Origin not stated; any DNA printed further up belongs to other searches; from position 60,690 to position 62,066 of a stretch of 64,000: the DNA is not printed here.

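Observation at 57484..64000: Transaldolase-family gene plus HddA/LmbP-like GHMP kinase, SDRs and a UGDH-family protein inside the Wza/Wzc locus: candidate higher-carbon (heptose/octose) nucleotide-sugar branch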

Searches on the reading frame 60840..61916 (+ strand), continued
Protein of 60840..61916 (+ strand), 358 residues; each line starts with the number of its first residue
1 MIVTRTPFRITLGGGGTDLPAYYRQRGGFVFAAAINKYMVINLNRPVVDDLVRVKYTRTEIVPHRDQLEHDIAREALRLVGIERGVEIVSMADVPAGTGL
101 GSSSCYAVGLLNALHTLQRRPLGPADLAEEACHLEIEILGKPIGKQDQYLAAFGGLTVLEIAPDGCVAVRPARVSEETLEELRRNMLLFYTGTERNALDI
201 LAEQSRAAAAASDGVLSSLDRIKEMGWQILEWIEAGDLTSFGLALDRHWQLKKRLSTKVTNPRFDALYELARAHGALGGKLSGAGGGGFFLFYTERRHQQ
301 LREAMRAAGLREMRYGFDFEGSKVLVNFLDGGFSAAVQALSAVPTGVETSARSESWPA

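Call 54: search_protein_families(library=pfam, proteins=[L091:15761-17293:+, L091:17143-18510:+, L091:18510-19256:+, L091:19211-20335:+, L092:15235-16749:+, L092:16637-18073:+, L092:17923-19317:+, L092:19311-19964:+, L091:12965-13381:+], max_evalue=0.001)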
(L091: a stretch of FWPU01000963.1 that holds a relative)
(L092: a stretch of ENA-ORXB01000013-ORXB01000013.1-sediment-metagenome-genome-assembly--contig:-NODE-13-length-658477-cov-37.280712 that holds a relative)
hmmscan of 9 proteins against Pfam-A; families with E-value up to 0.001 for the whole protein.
L091:15761-17293:+ (510 aa): 0 families

L091:17143-18510:+ (455 aa): 5 families
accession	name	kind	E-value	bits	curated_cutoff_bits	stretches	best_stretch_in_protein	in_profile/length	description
PF00534.26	Glycos_transf_1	-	6.4e-25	88.1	26.4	1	245-408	6-171/172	Glycosyl transferases group 1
PF13692.12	Glyco_trans_1_4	-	1.5e-22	80.8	27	1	256-394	4-141/142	Glycosyl transferases group 1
PF13524.12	Glyco_trans_1_2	-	3.8e-08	33.8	25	1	287-420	19-139/144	Glycosyl transferase-like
PF13579.12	Glyco_trans_4_4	-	8e-08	33.2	29.7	1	74-227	15-156/158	Glycosyl transferase 4-like domain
PF13439.12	Glyco_transf_4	-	1.3e-06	28.9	28.5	1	76-227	18-163/170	Glycosyltransferase Family 4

L091:18510-19256:+ (248 aa): 12 families
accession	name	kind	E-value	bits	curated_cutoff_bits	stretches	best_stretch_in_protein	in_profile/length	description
PF13489.12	Methyltransf_23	-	3.7e-24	85.8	27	1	34-193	4-164/164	Methyltransferase domain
PF13649.12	Methyltransf_25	-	2.3e-16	60.7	27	1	55-146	1-97/97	Methyltransferase domain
PF08241.18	Methyltransf_11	-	2.6e-14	54.1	21.2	1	56-150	1-95/95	Methyltransferase domain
PF08242.18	Methyltransf_12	-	1.4e-13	51.9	30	1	56-148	1-98/98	Methyltransferase domain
PF13847.12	Methyltransf_31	-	6.5e-12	45.8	27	1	52-163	4-121/145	Methyltransferase domain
PF02353.26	CMAS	-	2.9e-09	37.1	27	1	53-151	64-165/273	Mycolic acid cyclopropane synthetase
PF07021.18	MetW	-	5.5e-06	26.6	21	1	52-109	14-70/193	Methionine biosynthesis protein MetW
PF03141.22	Methyltransf_29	-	8.2e-06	25.1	23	1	29-151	336-466/506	Putative S-adenosyl-L-methionine-dependent methyltransferase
PF05175.20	MTS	-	2.1e-05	24.7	23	1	46-150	26-138/170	Methyltransferase small domain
PF03848.20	TehB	-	6.9e-05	22.8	20.4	1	53-147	32-129/193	Tellurite resistance protein TehB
PF08003.17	Methyltransf_9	-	9.3e-05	22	23.8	1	47-193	111-265/315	Protein of unknown function (DUF1698)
PF01728.25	FtsJ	-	0.00027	21.4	24.1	1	51-106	21-78/181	FtsJ-like methyltransferase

L091:19211-20335:+ (374 aa): 10 families
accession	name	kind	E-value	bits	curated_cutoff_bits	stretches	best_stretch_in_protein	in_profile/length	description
PF16363.11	GDP_Man_Dehyd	-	1.2e-54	186.5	27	1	27-349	1-331/332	GDP-mannose 4,6 dehydratase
PF01370.27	Epimerase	-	7.8e-51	173.2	20.9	1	26-285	1-240/240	NAD dependent epimerase/dehydratase family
PF01073.25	3Beta_HSD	-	2.1e-12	47.1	22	1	27-278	1-236/280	3-beta hydroxysteroid dehydrogenase/isomerase family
PF07993.18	NAD_binding_4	-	3e-10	40.1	20.1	1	28-250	1-241/258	Male sterility protein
PF02719.21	Polysacc_synt_2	-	3.7e-09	36.6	20.2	1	27-150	2-130/293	Polysaccharide biosynthesis protein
PF04321.23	RmlD_sub_bind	-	1.9e-08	34.2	27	1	24-221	1-154/287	RmlD substrate binding domain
PF00106.31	adh_short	-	4.8e-08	33.2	26.6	1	27-131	4-116/195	short chain dehydrogenase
PF13561.12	adh_short_C2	-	1.4e-05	25.3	27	1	35-136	8-117/236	Enoyl-(Acyl carrier protein) reductase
PF08659.16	KR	-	0.00032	21.1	22.6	1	26-111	3-96/180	KR domain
PF13450.12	NAD_binding_8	-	0.00062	20.4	21.9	0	31-61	3-33/68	NAD(P)-binding Rossmann-like domain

L092:15235-16749:+ (504 aa): 1 family
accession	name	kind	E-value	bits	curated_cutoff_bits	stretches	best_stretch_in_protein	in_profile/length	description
PF04932.20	Wzy_C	-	0.00015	22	31.7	1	281-415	2-148/149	O-Antigen ligase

L092:16637-18073:+ (478 aa): 0 families

L092:17923-19317:+ (464 aa): 6 families
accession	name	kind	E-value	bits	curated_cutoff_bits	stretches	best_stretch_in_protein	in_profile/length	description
PF00534.26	Glycos_transf_1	-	9.9e-32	110.3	26.4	1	259-417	13-171/172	Glycosyl transferases group 1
PF13692.12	Glyco_trans_1_4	-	3.7e-26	92.5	27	1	263-403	3-141/142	Glycosyl transferases group 1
PF13579.12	Glyco_trans_4_4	-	1.6e-22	81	29.7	1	59-215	1-145/158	Glycosyl transferase 4-like domain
PF13439.12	Glyco_transf_4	-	2.1e-17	64.1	28.5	1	59-214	2-150/170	Glycosyltransferase Family 4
PF20706.3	GT4-conflict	-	4.4e-17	62.6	26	1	256-431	192-384/385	Family 4 Glycosyltransferase in conflict systems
PF13524.12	Glyco_trans_1_2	-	1.6e-11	44.7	25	1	282-434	4-144/144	Glycosyl transferase-like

L092:19311-19964:+ (217 aa): 4 families
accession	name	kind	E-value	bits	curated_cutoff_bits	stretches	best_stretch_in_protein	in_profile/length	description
PF08241.18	Methyltransf_11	-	4.8e-10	40.4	21.2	1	65-111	48-91/95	Methyltransferase domain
PF13649.12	Methyltransf_25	-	2.3e-07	31.9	27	1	67-111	54-97/97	Methyltransferase domain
PF08242.18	Methyltransf_12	-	0.00047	21.3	30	0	78-111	65-96/98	Methyltransferase domain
PF13489.12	Methyltransf_23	-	0.00048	20.3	27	1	76-180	79-162/164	Methyltransferase domain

L091:12965-13381:+ (138 aa): 0 families

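Call 59: search_protein_families(library=pfam, proteins=[L114:4697-5698:+, L114:6417-7355:+, L114:7316-8290:+, L114:11873-13285:+, L114:13279-14100:+, L114:14087-15295:+, L114:15308-16360:+, L114:16353-17330:+, L152:10606-11292:+, L125:6095-6784:+], max_evalue=0.0001)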
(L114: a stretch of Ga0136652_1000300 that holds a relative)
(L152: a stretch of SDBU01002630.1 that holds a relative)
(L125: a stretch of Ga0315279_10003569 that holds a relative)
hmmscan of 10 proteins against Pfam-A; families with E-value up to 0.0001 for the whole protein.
L114:4697-5698:+ (333 aa): 9 families
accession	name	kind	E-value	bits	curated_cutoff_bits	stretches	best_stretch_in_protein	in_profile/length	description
PF01370.27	Epimerase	-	1.8e-63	214.6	20.9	1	4-251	1-240/240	NAD dependent epimerase/dehydratase family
PF16363.11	GDP_Man_Dehyd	-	1.1e-57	196.5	27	1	5-305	1-323/332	GDP-mannose 4,6 dehydratase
PF04321.23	RmlD_sub_bind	-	4.2e-15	56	27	1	3-152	2-135/287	RmlD substrate binding domain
PF01073.25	3Beta_HSD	-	2.4e-14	53.5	22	1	5-242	1-235/280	3-beta hydroxysteroid dehydrogenase/isomerase family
PF02719.21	Polysacc_synt_2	-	1.5e-13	51.1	20.2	1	4-174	1-173/293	Polysaccharide biosynthesis protein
PF05368.20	NmrA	-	2.3e-09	37.7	27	1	2-118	3-107/298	NmrA-like family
PF13460.12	NAD_binding_10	-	2.6e-07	31.1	27.2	1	8-133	1-114/184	NAD(P)H-binding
PF07993.18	NAD_binding_4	-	2.5e-06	27.3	20.1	0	6-168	1-203/258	Male sterility protein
PF00106.31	adh_short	-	4.2e-05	23.5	26.6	1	3-65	2-70/195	short chain dehydrogenase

L114:6417-7355:+ (312 aa): 3 families
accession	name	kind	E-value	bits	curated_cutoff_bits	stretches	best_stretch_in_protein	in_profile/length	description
PF00535.33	Glycos_transf_2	-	1.4e-28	100.4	23.3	1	7-163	1-161/168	Glycosyl transferase family 2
PF13641.12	Glyco_tranf_2_3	-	1.9e-14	54.7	27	1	4-219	1-226/230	Glycosyltransferase like family 2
PF10111.15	Glyco_tranf_2_2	-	5.8e-13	49.4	27.3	1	7-99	1-102/276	Glycosyltransferase like family 2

L114:7316-8290:+ (324 aa): 8 families
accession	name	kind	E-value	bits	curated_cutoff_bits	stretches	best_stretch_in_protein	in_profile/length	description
PF01370.27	Epimerase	-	6.9e-50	170.1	20.9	1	16-250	2-240/240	NAD dependent epimerase/dehydratase family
PF16363.11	GDP_Man_Dehyd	-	3.3e-41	142.3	27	1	16-315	1-331/332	GDP-mannose 4,6 dehydratase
PF01073.25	3Beta_HSD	-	8.8e-18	64.8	22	1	17-229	2-221/280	3-beta hydroxysteroid dehydrogenase/isomerase family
PF02719.21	Polysacc_synt_2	-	1.5e-12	47.7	20.2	1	16-239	2-219/293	Polysaccharide biosynthesis protein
PF13460.12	NAD_binding_10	-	1.6e-12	48.1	27.2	1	19-140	1-106/184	NAD(P)H-binding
PF04321.23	RmlD_sub_bind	-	2.4e-10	40.4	27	1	13-217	1-179/287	RmlD substrate binding domain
PF07993.18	NAD_binding_4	-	4e-06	26.6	20.1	0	17-196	1-215/258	Male sterility protein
PF00106.31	adh_short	-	3.1e-05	24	26.6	0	16-81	4-70/195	short chain dehydrogenase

L114:11873-13285:+ (470 aa): 2 families
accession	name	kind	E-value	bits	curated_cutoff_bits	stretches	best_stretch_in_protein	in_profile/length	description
PF04055.27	Radical_SAM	-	1.7e-22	80.8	29.5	1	207-369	3-166/166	Radical SAM superfamily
PF02310.24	B12-binding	-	5.1e-05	23.5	32.1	0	26-133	8-114/121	B12 binding domain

L114:13279-14100:+ (273 aa): 8 families
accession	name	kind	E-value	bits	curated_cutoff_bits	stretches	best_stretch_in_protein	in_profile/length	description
PF08241.18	Methyltransf_11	-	4.5e-17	62.9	21.2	1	60-151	1-94/95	Methyltransferase domain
PF13649.12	Methyltransf_25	-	2.6e-16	60.5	27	1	59-148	1-97/97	Methyltransferase domain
PF13489.12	Methyltransf_23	-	4.3e-16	59.5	27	1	44-225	11-161/164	Methyltransferase domain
PF13847.12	Methyltransf_31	-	4.3e-16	59.3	27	1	54-156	2-113/145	Methyltransferase domain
PF08242.18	Methyltransf_12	-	1.9e-13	51.4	30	1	60-149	1-97/98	Methyltransferase domain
PF05401.17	NodS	-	7.7e-06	26.3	24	1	52-127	40-116/201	Nodulation protein S (NodS)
PF06325.19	PrmA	-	8.2e-06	25.9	22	1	50-153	156-259/296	Ribosomal protein L11 methyltransferase (PrmA)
PF03291.22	mRNA_G-N7_MeTrfase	-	9.8e-05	22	26.6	0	13-97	16-104/315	mRNA (guanine-N(7))-methyltransferase domain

L114:14087-15295:+ (402 aa): 6 families
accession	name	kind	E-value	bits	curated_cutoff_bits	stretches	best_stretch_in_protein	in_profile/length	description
PF13439.12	Glyco_transf_4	-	1.3e-19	71.3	28.5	1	23-208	3-170/170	Glycosyltransferase Family 4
PF00534.26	Glycos_transf_1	-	2.1e-19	70.1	26.4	1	207-372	3-171/172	Glycosyl transferases group 1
PF13692.12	Glyco_trans_1_4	-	4.9e-17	63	27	1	221-359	3-142/142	Glycosyl transferases group 1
PF13579.12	Glyco_trans_4_4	-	2e-14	54.7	29.7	1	23-201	2-156/158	Glycosyl transferase 4-like domain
PF20706.3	GT4-conflict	-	3.5e-06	26.7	26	1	184-386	161-384/385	Family 4 Glycosyltransferase in conflict systems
PF13524.12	Glyco_trans_1_2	-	8.2e-06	26.3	25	1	248-387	12-142/144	Glycosyl transferase-like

L114:15308-16360:+ (350 aa): 3 families
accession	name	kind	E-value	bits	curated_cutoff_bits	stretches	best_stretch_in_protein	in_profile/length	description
PF01408.29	GFO_IDH_MocA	-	2.3e-21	77.2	24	1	22-139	1-120/120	Oxidoreductase family, NAD-binding Rossmann fold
PF22725.1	GFO_IDH_MocA_C3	-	2.2e-15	57.2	27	1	148-255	2-122/124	GFO/IDH/MocA C-terminal domain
PF02894.22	GFO_IDH_MocA_C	-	8e-09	36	22.9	1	152-340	2-213/218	Oxidoreductase family, C-terminal alpha/beta domain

L114:16353-17330:+ (325 aa): 9 families
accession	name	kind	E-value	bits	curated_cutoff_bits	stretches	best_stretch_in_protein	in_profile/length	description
PF01370.27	Epimerase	-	1.7e-62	211.4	20.9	1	19-248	1-240/240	NAD dependent epimerase/dehydratase family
PF16363.11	GDP_Man_Dehyd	-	3.1e-50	171.9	27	1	20-308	1-330/332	GDP-mannose 4,6 dehydratase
PF01073.25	3Beta_HSD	-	1.7e-28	99.9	22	1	20-235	1-229/280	3-beta hydroxysteroid dehydrogenase/isomerase family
PF04321.23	RmlD_sub_bind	-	1.5e-22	80.4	27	1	18-287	2-251/287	RmlD substrate binding domain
PF02719.21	Polysacc_synt_2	-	3.6e-21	76.1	20.2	1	19-270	1-251/293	Polysaccharide biosynthesis protein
PF07993.18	NAD_binding_4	-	1.7e-16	60.6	20.1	1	68-190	81-214/258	Male sterility protein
PF13460.12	NAD_binding_10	-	6.8e-13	49.3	27.2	1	23-141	1-113/184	NAD(P)H-binding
PF05368.20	NmrA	-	8.1e-09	35.9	27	1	18-124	4-105/298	NmrA-like family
PF08659.16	KR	-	1.3e-05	25.6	22.6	0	19-126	3-136/180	KR domain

L152:10606-11292:+ (228 aa): 5 families
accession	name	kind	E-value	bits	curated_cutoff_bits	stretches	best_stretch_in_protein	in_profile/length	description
PF08241.18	Methyltransf_11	-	5.7e-13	49.8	21.2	1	38-126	1-89/95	Methyltransferase domain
PF13649.12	Methyltransf_25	-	3.6e-11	44.1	27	1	38-124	2-93/97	Methyltransferase domain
PF08242.18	Methyltransf_12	-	5.5e-08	33.9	30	1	38-123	1-91/98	Methyltransferase domain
PF13489.12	Methyltransf_23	-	2.4e-07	31.1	27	1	31-167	20-153/164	Methyltransferase domain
PF13847.12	Methyltransf_31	-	2.7e-06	27.6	27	1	32-126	2-103/145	Methyltransferase domain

L125:6095-6784:+ (229 aa): 2 families
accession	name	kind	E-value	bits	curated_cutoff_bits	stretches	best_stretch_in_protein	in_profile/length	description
PF00535.33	Glycos_transf_2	-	1.5e-25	90.5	23.3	1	13-161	1-160/168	Glycosyl transferase family 2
PF13641.12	Glyco_tranf_2_3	-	5.9e-06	26.9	27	1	10-156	1-150/230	Glycosyltransferase like family 2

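Call 72: search_protein_families(library=ncbifam, proteins=[L114:8295-8999:+, L114:11189-11869:+, L114:8996-9991:+, L114:10001-10600:+, L114:7316-8290:+], max_evalue=1e-8)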
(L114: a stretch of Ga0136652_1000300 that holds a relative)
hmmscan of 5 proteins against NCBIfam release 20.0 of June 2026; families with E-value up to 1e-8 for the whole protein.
L114:8295-8999:+ (234 aa): 12 families
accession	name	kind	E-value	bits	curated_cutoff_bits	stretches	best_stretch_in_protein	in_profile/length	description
NF045761.1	NAMPUrTaseMurU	equivalog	3.5e-34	118.6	250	1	1-224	1-224/226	N-acetylmuramate alpha-1-phosphate uridylyltransferase MurU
TIGR03992.1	Arch_glmU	subfamily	5.2e-31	107.9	292.1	1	1-216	1-216/393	bifunctional sugar-1-phosphate nucleotidylyltransferase/acetyltransferase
NF049965.1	GlMnHpPGnyltfHddC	equivalog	1e-28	100.5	300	1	1-223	1-217/221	D-glycero-D-manno-heptose 1-phosphate guanosyltransferase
NF052502.1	man1P_GTase_Rv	exception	2.1e-28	99.2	440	1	2-211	2-213/352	mannose-1-phosphate guanylyltransferase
NF041313.1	UDPGP_AglF_Halo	equivalog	2.4e-26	92.6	400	1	1-116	1-114/234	UTP--glucose-1-phosphate uridylyltransferase AglF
TIGR01208.1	rmlA_long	equivalog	2.1e-20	72.9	320.25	1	4-133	3-133/353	glucose-1-phosphate thymidylyltransferase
TIGR02623.1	G1P_cyt_trans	equivalog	1.5e-18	67.2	300.25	1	1-65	1-65/255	glucose-1-phosphate cytidylyltransferase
NF045697.1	MurNAcPUrMurU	equivalog_domain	6.8e-15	55.1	370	1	4-109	1-106/229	N-acetylmuramate alpha-1-phosphate uridylyltransferase MurU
NF041173.1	Sug_nt_acttase_Thmprot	equivalog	1.4e-13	50.5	600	1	1-158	1-154/405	bifunctional sugar-1-phosphate nucleotidylyltransferase/acetyltransferase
TIGR01207.1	rmlA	equivalog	5.3e-10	38.9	360.65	1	4-119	3-120/286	glucose-1-phosphate thymidylyltransferase RfbA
NF010934.1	PRK14354.1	equivalog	1.1e-09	37.4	450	1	3-112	2-104/447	bifunctional UDP-N-acetylglucosamine diphosphorylase/glucosamine-1-phosphate N-acetyltransferase GlmU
TIGR01173.1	glmU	equivalog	3.1e-09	36.2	366.85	1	1-110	1-104/452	bifunctional UDP-N-acetylglucosamine diphosphorylase/glucosamine-1-phosphate N-acetyltransferase GlmU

L114:11189-11869:+ (226 aa): 7 families
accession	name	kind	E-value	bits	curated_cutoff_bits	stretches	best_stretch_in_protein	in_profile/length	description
TIGR00875.1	fsa_talC_mipB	equivalog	7.9e-48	162.7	245.95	1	1-215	1-209/213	fructose-6-phosphate aldolase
TIGR02134.1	transald_staph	equivalog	3.8e-35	121.7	281.95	1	2-216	7-229/236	transaldolase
NF009299.0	PRK12656.1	equivalog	9.1e-28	97.3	214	1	1-214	1-212/222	fructose-6-phosphate aldolase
NF009296.0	PRK12653.1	subfamily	1.3e-27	97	306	1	1-218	1-214/220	fructose-6-phosphate aldolase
TIGR00874.1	talAB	equivalog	8.8e-11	41.7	396.2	1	99-206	140-258/317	transaldolase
NF009001.0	PRK12346.1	subfamily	6.1e-09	35.9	439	0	101-215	143-266/316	transaldolase A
NF008965.0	PRK12309.1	equivalog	6.2e-09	35.4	550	0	100-205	147-263/392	transaldolase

L114:8996-9991:+ (331 aa): 6 families
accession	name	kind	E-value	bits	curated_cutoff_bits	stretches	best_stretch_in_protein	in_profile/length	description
NF049969.1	GlMnHpPKinHddA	equivalog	7.1e-53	180.2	600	1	2-323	3-334/338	D-glycero-D-manno-heptose 7-phosphate kinase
NF009948.0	PRK13412.1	equivalog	1.1e-25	89.5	721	1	74-295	718-937/974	bifunctional fucokinase/fucose-1-phosphate guanylyltransferase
TIGR00549.1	mevalon_kin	equivalog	1.7e-24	86.8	163.05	1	26-291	15-275/276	mevalonate kinase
NF003036.0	PRK03926.1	equivalog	9.6e-20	70.8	403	1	2-313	2-287/302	mevalonate kinase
NF003006.0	PRK03817.1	equivalog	3.1e-14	52.7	443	0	226-307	247-327/352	galactokinase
TIGR00131.1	gal_kin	equivalog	3.4e-09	36.1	226.65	0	76-153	102-179/388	galactokinase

L114:10001-10600:+ (199 aa): 5 families
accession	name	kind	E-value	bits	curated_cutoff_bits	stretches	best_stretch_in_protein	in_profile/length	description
TIGR00441.1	gmhA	equivalog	3.1e-31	108.5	209.45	1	30-192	1-153/154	D-sedoheptulose 7-phosphate isomerase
NF010546.0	PRK13936.1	equivalog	3.3e-27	95.5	276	1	14-196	17-192/197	phosphoheptose isomerase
NF001628.0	PRK00414.1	equivalog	5.1e-25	88.2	265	1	18-196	22-190/192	D-sedoheptulose 7-phosphate isomerase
NF010547.0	PRK13938.1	equivalog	6.7e-22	78.1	320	1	23-190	28-185/196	D-sedoheptulose 7-phosphate isomerase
NF008138.0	PRK10886.1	equivalog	4.5e-17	62.4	352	1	19-195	21-189/196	DnaA initiator-associating protein DiaA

L114:7316-8290:+ (324 aa): 19 families
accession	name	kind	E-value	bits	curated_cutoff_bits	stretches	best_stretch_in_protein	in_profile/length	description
TIGR01179.1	galE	equivalog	5.2e-40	137.3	262.3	1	16-311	3-316/332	UDP-glucose 4-epimerase GalE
TIGR01181.1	dTDP_gluc_dehyt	equivalog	1.2e-39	136.2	365.1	1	16-318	3-309/321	dTDP-glucose 4,6-dehydratase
TIGR04180.1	EDH_00030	hypoth_equivalog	3.5e-29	101.8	475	1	16-267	2-255/297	NAD-dependent 4,6-dehydratase LegB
NF007956.0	PRK10675.1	subfamily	5.1e-26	91.6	394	1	13-192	1-185/338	UDP-glucose 4-epimerase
TIGR02197.1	heptose_epim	equivalog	1.3e-23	83.7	274.6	1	17-269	3-261/316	ADP-glyceromanno-heptose 6-epimerase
NF007582.0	PRK10217.1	equivalog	5.3e-18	65.2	698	1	14-321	3-332/355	dTDP-glucose 4,6-dehydratase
NF007490.0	PRK10084.1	subfamily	7.6e-18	64.6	649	1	13-320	1-334/361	dTDP-glucose 4,6-dehydratase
TIGR03466.1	HpnA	hypoth_equivalog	9e-18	64.2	367.65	1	13-181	1-164/327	hopanoid-associated sugar epimerase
NF043036.1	ErythonDh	equivalog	4e-17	62.4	325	1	13-172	1-164/321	D-erythronate dehydrogenase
NF011728.1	PRK15181.1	equivalog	3.5e-16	59.2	760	1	14-263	17-277/348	Vi polysaccharide biosynthesis UDP-N-acetylglucosaminuronic acid C-4 epimerase TviC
NF042422.1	oxyalk_red_OleD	equivalog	1.2e-14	54.5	580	1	13-135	1-113/329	2-alkyl-3-oxoalkanoate reductase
TIGR03589.1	PseB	equivalog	1.3e-14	53.9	407.75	1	15-229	7-207/324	UDP-N-acetylglucosamine 4,6-dehydratase (inverting)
TIGR02622.1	CDP_4_6_dhtase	equivalog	4.2e-14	52.4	278.45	1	13-317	5-327/352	CDP-glucose 4,6-dehydratase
NF047922.1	GDPFucSynFcl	equivalog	8.7e-12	45.1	500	1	14-319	4-300/308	GDP-L-fucose synthase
NF008360.0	PRK11150.1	equivalog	3.8e-11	42.7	452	1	16-265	3-251/310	ADP-glyceromanno-heptose 6-epimerase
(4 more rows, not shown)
